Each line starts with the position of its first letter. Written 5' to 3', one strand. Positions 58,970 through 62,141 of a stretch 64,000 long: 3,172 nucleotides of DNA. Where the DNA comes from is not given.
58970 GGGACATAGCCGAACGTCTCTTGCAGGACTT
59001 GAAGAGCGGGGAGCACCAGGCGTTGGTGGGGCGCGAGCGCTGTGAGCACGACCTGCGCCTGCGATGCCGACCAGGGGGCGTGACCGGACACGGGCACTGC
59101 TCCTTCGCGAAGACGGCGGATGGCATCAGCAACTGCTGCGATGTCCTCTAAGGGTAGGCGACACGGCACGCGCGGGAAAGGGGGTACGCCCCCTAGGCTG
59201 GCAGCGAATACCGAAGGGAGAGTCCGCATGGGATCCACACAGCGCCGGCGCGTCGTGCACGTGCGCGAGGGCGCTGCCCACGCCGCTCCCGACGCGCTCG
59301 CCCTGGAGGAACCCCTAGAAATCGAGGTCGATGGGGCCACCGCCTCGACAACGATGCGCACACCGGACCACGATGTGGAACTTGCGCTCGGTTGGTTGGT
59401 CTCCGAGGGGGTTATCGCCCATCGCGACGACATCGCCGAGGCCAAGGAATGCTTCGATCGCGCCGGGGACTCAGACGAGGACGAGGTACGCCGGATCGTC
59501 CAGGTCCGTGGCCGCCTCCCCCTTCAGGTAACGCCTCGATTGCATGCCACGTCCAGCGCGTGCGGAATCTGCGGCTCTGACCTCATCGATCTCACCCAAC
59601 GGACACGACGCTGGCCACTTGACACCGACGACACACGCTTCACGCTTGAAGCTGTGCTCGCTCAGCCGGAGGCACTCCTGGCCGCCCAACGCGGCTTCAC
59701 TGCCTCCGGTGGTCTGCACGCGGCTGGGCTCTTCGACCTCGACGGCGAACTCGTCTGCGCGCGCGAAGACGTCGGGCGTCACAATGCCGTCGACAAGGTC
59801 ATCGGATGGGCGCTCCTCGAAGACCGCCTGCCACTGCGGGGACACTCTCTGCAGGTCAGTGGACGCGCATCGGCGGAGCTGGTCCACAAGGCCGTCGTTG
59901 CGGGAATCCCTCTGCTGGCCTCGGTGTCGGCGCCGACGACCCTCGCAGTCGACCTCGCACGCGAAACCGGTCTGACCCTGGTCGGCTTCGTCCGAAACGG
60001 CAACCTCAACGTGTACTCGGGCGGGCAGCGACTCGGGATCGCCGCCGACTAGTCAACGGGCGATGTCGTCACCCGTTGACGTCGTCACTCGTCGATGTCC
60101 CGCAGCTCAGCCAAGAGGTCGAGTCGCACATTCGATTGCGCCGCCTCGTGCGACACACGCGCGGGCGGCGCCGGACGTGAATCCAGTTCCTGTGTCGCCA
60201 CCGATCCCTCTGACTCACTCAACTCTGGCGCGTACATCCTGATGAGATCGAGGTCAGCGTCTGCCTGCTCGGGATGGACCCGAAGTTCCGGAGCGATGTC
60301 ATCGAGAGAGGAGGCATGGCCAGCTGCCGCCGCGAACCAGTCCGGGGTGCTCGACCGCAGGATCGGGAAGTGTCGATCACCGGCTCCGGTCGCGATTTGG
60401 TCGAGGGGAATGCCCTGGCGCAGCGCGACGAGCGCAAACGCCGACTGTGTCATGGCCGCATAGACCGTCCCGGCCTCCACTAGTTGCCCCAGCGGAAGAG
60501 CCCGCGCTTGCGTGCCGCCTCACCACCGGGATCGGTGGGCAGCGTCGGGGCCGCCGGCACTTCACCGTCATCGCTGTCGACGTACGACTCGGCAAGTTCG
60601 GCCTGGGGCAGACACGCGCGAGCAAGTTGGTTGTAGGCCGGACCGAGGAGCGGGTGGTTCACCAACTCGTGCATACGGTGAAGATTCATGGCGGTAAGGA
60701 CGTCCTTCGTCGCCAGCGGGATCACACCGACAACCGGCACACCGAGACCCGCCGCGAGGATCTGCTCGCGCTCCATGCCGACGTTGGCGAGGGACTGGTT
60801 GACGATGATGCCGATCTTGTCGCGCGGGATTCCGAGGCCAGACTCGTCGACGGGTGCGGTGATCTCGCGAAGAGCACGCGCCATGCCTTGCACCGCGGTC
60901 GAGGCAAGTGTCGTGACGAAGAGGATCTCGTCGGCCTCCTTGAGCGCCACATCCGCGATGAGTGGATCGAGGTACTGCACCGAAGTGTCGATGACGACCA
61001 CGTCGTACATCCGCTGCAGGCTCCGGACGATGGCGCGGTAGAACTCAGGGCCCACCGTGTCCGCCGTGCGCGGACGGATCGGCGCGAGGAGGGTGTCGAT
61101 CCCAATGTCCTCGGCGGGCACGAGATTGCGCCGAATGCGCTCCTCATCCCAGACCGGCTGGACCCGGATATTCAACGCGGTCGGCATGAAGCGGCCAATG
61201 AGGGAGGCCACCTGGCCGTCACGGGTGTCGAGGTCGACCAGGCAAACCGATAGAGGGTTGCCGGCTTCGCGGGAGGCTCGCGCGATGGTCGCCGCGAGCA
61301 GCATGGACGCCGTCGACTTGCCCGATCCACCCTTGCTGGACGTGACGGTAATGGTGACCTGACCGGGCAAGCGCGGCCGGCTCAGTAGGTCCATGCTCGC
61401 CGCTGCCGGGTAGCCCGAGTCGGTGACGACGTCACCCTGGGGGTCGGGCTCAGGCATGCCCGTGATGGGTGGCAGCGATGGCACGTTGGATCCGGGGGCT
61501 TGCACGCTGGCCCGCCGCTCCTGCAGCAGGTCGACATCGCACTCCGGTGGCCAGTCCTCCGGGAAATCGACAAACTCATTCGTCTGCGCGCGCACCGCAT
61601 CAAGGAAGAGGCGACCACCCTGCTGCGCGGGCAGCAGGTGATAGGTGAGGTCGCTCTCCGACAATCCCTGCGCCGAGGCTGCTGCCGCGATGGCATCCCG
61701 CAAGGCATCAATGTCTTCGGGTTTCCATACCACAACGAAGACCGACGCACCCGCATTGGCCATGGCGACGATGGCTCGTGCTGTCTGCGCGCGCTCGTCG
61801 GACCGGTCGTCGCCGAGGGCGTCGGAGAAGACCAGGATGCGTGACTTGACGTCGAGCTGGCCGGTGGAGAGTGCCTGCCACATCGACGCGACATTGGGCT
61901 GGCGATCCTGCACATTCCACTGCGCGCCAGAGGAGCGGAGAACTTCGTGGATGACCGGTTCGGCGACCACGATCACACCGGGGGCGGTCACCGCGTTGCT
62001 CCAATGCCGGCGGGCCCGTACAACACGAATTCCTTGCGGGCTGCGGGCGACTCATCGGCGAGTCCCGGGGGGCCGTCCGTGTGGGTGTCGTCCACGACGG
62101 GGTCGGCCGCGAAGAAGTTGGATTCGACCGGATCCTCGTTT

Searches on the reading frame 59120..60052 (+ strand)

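Call 38: search_protein_families(library=pfam, proteins=[window:59120-60052:+], max_evalue=0.00001)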
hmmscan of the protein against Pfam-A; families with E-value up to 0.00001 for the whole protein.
window:59120-60052:+ (310 aa): 1 family
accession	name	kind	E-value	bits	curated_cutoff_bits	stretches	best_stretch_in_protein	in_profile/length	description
PF02634.21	FdhD-NarQ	-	7.9e-67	225.9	27.2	1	62-305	2-236/237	FdhD/NarQ family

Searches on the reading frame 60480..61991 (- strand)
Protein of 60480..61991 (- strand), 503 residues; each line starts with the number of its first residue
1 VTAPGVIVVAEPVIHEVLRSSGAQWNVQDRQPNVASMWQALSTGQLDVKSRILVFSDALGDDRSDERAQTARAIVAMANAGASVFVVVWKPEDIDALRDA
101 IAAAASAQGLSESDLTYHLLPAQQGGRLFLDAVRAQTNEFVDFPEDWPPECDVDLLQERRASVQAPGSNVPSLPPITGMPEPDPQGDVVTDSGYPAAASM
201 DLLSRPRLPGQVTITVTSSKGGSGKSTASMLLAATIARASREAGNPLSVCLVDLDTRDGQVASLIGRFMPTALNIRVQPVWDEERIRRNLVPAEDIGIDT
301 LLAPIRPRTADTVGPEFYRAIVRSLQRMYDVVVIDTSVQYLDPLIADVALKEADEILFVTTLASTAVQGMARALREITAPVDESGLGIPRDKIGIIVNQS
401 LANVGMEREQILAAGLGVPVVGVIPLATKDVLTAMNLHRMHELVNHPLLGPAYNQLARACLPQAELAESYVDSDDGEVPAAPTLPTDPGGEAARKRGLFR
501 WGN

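Call 38: search_protein_families(library=pfam, proteins=[window:60480-61991:-], max_evalue=0.00001)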
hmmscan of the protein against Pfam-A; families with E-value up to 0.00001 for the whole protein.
window:60480-61991:- (503 aa): 2 families
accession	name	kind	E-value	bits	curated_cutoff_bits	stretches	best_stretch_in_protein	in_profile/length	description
PF13614.12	AAA_31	-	8.1e-09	36.1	27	1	213-378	3-165/177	AAA domain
PF01656.29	CbiA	-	2.7e-07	31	25.4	1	214-428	1-113/125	CobQ/CobB/MinD/ParA nucleotide binding domain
